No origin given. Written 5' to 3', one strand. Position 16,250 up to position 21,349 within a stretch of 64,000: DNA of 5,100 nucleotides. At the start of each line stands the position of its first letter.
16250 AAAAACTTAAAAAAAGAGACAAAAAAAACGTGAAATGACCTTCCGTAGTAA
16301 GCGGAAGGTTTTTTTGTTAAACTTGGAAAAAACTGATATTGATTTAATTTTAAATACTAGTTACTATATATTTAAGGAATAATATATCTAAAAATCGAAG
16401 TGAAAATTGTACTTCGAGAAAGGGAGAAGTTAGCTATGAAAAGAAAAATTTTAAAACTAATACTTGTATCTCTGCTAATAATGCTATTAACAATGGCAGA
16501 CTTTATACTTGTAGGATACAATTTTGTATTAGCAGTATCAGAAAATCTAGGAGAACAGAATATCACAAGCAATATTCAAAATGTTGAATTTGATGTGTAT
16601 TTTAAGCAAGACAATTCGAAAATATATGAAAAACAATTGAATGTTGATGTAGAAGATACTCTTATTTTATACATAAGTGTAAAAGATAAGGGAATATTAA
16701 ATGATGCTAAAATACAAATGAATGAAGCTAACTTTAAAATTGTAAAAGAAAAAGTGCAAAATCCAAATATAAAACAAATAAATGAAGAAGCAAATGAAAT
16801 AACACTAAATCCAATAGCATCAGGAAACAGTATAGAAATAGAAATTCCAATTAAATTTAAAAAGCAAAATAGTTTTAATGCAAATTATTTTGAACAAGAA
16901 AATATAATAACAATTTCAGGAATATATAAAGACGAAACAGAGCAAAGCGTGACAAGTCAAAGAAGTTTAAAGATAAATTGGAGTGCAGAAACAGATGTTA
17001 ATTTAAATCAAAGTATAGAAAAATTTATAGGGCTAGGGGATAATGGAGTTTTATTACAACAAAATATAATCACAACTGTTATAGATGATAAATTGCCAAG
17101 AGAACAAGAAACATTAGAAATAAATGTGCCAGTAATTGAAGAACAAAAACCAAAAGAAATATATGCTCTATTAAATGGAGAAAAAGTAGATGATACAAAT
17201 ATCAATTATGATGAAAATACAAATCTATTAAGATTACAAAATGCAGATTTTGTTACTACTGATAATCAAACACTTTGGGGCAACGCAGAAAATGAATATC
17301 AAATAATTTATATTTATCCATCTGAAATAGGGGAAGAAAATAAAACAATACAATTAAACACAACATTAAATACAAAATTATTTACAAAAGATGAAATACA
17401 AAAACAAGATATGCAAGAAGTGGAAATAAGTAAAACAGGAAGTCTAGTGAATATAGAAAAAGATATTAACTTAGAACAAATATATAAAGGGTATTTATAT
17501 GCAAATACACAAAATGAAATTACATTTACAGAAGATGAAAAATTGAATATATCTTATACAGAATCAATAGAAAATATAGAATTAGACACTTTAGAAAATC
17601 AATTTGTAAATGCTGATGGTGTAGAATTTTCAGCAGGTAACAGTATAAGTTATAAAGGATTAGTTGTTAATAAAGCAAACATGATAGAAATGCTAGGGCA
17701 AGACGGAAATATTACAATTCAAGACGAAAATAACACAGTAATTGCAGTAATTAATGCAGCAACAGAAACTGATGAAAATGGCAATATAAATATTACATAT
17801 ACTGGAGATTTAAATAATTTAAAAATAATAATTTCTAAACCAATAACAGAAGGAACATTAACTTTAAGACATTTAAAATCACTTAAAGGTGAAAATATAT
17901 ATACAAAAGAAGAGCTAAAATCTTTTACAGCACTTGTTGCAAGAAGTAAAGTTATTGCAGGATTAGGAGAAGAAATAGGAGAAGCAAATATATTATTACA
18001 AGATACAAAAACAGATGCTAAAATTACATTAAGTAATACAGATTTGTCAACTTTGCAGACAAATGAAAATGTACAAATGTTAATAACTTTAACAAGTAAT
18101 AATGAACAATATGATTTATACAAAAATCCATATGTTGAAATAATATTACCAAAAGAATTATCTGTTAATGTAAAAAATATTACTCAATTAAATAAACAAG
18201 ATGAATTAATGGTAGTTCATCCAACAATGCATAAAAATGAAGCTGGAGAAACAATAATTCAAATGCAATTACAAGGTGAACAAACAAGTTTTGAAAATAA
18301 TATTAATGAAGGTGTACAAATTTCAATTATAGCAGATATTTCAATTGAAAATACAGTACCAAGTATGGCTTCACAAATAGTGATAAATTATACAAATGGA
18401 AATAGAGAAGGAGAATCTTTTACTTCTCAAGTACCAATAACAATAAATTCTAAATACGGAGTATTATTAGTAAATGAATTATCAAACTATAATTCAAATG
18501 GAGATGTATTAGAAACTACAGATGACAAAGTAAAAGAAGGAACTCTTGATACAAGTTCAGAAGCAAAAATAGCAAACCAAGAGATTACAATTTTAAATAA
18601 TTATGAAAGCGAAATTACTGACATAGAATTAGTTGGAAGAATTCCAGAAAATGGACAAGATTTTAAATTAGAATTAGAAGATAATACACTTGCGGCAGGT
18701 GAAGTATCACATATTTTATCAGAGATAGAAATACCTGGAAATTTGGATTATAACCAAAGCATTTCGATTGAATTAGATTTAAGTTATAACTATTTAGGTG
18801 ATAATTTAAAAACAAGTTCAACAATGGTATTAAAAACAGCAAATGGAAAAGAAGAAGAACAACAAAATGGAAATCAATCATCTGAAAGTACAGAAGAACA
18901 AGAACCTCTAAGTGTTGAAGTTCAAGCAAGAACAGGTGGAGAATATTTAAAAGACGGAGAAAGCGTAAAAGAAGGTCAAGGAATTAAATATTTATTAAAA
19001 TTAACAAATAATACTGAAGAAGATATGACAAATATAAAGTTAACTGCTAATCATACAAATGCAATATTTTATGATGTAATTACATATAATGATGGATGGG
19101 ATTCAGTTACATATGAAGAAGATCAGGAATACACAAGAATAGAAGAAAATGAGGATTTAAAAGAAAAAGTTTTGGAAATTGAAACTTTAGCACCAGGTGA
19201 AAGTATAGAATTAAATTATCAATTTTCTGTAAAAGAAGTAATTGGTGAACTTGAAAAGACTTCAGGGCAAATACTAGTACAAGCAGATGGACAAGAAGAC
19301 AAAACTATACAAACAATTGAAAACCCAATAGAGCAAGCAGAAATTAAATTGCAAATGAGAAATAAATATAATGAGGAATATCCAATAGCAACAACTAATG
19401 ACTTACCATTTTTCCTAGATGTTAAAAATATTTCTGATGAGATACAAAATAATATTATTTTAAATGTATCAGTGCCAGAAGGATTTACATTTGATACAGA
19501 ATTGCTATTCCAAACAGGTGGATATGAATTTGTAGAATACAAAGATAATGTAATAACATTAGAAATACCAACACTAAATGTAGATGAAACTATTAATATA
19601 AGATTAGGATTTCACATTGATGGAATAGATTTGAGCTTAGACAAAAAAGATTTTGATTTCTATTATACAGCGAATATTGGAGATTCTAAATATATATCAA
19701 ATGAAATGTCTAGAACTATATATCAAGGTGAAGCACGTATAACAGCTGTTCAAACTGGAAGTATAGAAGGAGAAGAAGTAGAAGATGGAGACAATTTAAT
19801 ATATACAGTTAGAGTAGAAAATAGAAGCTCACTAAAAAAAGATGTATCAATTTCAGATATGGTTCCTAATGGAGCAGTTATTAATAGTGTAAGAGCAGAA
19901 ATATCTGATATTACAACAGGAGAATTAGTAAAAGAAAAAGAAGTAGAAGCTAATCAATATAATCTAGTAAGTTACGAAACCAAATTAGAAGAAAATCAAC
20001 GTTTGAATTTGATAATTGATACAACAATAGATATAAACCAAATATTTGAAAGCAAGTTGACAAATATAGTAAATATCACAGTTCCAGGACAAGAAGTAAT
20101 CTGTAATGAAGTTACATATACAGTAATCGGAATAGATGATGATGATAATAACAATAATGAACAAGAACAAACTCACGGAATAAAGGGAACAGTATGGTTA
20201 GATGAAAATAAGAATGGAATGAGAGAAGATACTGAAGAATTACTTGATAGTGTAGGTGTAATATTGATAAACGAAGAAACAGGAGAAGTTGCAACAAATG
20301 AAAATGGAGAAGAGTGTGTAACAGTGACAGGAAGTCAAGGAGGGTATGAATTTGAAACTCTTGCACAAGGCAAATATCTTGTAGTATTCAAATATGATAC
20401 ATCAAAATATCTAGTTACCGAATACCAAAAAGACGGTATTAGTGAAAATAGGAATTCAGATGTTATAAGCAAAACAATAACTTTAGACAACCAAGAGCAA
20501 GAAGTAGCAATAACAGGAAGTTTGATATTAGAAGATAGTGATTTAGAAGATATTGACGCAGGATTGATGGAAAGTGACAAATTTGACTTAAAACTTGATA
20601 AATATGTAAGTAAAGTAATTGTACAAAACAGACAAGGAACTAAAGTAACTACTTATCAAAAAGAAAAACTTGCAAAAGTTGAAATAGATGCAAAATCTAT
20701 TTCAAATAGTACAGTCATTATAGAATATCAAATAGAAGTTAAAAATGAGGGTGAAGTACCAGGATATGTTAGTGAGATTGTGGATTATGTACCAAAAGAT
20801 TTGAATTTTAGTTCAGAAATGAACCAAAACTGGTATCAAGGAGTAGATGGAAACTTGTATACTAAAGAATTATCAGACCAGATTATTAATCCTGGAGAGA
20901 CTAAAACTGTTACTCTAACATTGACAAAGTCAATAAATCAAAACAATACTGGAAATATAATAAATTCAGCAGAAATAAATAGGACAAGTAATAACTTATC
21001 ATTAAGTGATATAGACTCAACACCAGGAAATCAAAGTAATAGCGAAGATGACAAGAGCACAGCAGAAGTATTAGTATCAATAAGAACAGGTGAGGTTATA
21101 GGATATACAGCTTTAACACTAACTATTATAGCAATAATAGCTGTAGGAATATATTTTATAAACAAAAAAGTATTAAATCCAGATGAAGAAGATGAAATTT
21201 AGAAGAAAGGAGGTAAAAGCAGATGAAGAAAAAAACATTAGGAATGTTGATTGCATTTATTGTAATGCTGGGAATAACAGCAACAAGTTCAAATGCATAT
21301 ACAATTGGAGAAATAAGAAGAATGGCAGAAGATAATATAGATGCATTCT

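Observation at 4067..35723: Three tandem, anciently diverged A-B cassettes: six giant surface proteins filling 31.6 kb with no accessory genes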

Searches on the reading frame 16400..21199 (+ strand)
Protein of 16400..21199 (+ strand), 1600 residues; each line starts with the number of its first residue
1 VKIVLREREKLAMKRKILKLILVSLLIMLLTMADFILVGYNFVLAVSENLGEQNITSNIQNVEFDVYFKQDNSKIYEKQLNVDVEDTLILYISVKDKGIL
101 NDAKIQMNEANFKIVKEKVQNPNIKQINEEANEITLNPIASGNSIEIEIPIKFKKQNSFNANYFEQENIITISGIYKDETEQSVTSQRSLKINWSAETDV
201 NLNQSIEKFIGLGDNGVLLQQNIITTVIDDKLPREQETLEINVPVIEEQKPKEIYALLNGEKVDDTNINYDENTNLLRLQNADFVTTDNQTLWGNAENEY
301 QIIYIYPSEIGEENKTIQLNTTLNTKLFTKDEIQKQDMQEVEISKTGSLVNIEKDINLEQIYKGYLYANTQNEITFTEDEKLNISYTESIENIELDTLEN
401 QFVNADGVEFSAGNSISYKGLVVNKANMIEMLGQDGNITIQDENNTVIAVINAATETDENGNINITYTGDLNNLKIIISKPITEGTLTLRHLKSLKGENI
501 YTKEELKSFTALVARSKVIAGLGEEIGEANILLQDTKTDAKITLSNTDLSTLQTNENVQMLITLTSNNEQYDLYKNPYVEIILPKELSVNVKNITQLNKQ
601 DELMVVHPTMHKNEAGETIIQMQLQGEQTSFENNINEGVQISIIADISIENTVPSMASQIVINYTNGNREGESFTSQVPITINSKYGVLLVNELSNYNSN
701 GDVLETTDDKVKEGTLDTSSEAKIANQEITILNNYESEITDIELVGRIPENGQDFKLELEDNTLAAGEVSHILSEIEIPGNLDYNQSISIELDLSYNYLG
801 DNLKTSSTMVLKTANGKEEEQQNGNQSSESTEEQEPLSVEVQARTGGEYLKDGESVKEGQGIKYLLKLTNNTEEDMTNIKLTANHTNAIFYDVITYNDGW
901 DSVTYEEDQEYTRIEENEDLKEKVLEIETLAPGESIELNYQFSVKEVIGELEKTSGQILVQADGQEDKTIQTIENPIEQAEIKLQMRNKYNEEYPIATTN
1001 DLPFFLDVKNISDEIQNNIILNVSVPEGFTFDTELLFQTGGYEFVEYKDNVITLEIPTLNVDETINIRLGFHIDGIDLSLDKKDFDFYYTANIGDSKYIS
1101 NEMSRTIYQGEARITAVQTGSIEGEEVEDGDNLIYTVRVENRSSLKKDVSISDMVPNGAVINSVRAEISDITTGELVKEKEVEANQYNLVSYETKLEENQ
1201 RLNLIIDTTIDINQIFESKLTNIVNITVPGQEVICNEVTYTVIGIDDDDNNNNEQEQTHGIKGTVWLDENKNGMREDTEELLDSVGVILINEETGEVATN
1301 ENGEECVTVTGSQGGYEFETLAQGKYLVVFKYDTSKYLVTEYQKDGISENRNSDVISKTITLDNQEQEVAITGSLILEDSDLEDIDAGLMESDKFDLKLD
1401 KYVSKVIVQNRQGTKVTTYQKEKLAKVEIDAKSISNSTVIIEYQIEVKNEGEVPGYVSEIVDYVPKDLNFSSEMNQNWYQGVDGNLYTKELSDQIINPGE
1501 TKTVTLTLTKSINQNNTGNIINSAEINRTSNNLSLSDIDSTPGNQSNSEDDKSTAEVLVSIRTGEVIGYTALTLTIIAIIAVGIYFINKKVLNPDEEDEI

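Call 6: search_protein_families(library=pfam, proteins=[window:16400-21199:+], max_evalue=0.01)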
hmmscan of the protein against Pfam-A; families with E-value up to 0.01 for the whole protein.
window:16400-21199:+ (1600 aa): 3 families
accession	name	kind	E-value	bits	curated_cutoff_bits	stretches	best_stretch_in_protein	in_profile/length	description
PF17210.9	SdrD_B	-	1e-10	42.2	29.7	1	1264-1365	6-102/112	SdrD B-like domain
PF25549.1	DUF7927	-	0.0014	19.3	31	0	851-967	11-116/132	Domain of unknown function (DUF7927)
PF23193.1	NOMO_3rd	-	0.0015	19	27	0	1287-1337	42-91/120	NOMO third transthyretin-like domain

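Call 7: search_protein_families(library=ncbifam, proteins=[window:16400-21199:+], max_evalue=0.01)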
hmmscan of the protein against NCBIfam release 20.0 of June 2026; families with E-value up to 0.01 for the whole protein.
window:16400-21199:+ (1600 aa): 1 family
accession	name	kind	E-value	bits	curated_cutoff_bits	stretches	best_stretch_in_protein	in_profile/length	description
TIGR01451.2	B_ant_repeat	repeat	0.0023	17.9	24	0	1130-1160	11-42/53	DUF11 type repeat protein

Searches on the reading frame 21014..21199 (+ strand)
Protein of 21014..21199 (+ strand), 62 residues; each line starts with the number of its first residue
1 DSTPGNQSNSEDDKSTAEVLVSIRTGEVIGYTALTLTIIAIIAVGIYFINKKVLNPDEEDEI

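Call 81: search_protein_families(library=ncbifam, proteins=[window:21014-21199:+], max_evalue=10)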
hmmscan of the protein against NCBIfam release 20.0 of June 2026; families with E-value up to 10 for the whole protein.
seq(62 aa): 1 family
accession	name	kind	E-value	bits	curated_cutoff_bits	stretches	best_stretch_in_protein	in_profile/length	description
NF008528.1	PRK11463.1-2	subfamily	0.0028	17.7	40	1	17-53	10-46/109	FxsA family membrane protein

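Call 82: search_protein_families(library=pfam, proteins=[window:21014-21199:+], max_evalue=10)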
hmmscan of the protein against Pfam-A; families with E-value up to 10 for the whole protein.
seq(62 aa): 3 families
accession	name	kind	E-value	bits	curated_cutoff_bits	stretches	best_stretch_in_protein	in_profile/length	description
PF04186.18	FxsA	-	0.016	15.7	25.2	1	17-53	9-45/109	FxsA cytoplasmic membrane protein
PF11240.13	DUF3042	-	0.087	13.1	25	1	35-61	12-38/54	Protein of unknown function (DUF3042)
PF12270.13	Cyt_c_ox_IV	-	0.095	13.2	26.9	1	25-50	28-53/132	Cytochrome c oxidase subunit IV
